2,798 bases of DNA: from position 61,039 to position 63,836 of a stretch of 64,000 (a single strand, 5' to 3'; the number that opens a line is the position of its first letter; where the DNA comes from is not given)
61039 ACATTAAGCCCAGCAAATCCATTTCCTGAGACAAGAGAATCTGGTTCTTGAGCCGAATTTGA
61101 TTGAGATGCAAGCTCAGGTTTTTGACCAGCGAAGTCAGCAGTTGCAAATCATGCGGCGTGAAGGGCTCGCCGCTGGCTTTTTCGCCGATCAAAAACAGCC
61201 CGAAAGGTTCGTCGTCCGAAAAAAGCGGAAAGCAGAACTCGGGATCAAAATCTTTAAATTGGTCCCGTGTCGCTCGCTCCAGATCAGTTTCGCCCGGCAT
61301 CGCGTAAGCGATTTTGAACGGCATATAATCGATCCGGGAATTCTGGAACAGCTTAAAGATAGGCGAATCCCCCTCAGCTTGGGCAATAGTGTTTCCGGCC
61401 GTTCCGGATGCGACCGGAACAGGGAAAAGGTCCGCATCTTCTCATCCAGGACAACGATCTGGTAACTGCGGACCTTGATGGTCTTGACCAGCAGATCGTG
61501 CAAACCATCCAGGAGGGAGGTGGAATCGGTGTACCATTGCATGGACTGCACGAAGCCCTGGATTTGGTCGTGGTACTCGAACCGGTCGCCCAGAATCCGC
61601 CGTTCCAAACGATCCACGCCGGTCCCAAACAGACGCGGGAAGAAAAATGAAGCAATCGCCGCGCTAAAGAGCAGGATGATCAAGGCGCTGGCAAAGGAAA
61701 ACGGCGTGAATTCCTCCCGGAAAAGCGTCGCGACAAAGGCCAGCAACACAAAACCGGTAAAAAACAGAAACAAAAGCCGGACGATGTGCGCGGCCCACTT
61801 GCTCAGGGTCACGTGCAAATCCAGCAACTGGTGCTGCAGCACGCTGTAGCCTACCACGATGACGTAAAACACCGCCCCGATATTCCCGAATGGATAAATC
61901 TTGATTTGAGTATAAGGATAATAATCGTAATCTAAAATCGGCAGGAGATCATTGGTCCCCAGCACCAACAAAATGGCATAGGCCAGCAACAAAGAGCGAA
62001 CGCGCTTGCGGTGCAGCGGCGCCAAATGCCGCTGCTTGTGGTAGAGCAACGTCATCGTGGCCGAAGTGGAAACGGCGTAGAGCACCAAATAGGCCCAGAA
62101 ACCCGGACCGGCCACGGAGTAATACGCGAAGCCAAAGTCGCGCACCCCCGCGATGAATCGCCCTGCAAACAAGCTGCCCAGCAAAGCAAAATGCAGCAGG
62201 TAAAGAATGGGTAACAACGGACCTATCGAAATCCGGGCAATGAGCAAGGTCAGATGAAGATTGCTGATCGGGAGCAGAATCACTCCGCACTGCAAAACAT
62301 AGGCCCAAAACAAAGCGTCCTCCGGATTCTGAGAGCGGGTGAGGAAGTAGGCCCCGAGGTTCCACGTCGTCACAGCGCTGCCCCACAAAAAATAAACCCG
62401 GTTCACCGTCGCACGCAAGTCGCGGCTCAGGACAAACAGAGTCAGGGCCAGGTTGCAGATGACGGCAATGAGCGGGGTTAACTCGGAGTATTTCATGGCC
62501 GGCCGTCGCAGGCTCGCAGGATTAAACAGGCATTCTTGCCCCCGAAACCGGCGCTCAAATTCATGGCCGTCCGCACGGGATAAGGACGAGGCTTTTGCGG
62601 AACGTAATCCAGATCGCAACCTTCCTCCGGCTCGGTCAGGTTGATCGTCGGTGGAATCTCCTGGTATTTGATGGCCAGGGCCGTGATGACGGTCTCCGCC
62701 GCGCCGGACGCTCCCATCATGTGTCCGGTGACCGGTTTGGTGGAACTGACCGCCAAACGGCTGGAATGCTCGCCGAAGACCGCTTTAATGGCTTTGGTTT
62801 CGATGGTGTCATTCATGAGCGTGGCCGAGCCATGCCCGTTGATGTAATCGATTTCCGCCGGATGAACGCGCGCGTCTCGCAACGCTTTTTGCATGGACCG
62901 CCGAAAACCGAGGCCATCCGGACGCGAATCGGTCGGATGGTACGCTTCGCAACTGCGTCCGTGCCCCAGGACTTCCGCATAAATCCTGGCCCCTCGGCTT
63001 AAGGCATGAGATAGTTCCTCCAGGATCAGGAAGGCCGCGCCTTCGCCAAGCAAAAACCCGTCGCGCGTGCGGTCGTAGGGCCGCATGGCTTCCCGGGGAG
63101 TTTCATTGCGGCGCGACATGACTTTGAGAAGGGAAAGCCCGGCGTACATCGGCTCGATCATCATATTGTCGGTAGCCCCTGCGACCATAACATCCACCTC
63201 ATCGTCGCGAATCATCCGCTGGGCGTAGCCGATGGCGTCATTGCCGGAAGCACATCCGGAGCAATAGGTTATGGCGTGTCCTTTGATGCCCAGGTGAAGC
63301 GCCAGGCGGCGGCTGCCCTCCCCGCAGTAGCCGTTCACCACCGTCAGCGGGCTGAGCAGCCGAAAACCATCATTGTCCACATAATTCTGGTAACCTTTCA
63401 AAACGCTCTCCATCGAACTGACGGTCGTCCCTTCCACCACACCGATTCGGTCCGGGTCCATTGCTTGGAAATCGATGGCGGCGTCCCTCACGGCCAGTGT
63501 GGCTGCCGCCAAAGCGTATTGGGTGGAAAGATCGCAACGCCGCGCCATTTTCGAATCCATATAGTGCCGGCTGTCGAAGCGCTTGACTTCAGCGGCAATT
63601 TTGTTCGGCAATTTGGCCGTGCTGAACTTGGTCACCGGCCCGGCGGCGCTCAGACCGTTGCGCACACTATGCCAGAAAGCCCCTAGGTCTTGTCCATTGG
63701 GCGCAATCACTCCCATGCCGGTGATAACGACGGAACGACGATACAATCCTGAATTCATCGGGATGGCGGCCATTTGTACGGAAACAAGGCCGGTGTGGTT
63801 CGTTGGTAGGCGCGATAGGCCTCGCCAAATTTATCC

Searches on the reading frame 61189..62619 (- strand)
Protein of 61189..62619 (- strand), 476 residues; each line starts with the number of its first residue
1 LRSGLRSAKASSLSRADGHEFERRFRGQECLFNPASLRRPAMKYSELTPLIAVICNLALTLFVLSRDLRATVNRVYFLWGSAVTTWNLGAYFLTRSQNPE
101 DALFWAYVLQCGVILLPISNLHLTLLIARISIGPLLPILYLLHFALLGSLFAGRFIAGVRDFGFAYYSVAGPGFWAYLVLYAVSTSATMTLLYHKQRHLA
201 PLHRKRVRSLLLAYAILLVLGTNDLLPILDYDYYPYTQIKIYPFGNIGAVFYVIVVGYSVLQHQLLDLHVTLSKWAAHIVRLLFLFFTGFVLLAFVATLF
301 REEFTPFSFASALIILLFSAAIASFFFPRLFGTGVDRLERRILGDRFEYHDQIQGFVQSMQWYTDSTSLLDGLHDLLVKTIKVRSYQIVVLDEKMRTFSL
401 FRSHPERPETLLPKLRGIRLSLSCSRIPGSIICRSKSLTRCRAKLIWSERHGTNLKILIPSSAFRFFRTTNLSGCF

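Call 45: search_protein_families(library=pfam, proteins=[window:61189-62619:-], max_evalue=0.0001)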
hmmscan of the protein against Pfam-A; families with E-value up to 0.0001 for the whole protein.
window:61189-62619:- (476 aa): 1 family
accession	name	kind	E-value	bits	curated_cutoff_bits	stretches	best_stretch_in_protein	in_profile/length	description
PF16927.11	HisKA_7TM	-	1.1e-08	35.6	28.6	1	50-268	3-222/224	N-terminal 7TM region of histidine kinase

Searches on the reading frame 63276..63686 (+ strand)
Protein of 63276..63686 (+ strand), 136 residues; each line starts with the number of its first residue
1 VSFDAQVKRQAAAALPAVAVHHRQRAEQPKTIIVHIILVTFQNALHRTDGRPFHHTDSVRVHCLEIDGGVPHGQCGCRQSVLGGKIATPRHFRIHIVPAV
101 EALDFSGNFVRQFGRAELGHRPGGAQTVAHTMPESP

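Call 70: find_encoding_contigs(protein=window:63276-63686:+, flank=10000, max_places=2)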
Protein window:63276-63686:+ (136 aa): no gene with exactly this product is on record in the collection.

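Call 82: search_protein_families(library=pfam, proteins=[window:63276-63686:+], max_evalue=0.01)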
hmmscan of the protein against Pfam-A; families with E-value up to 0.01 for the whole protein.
window:63276-63686:+ (136 aa): 0 families
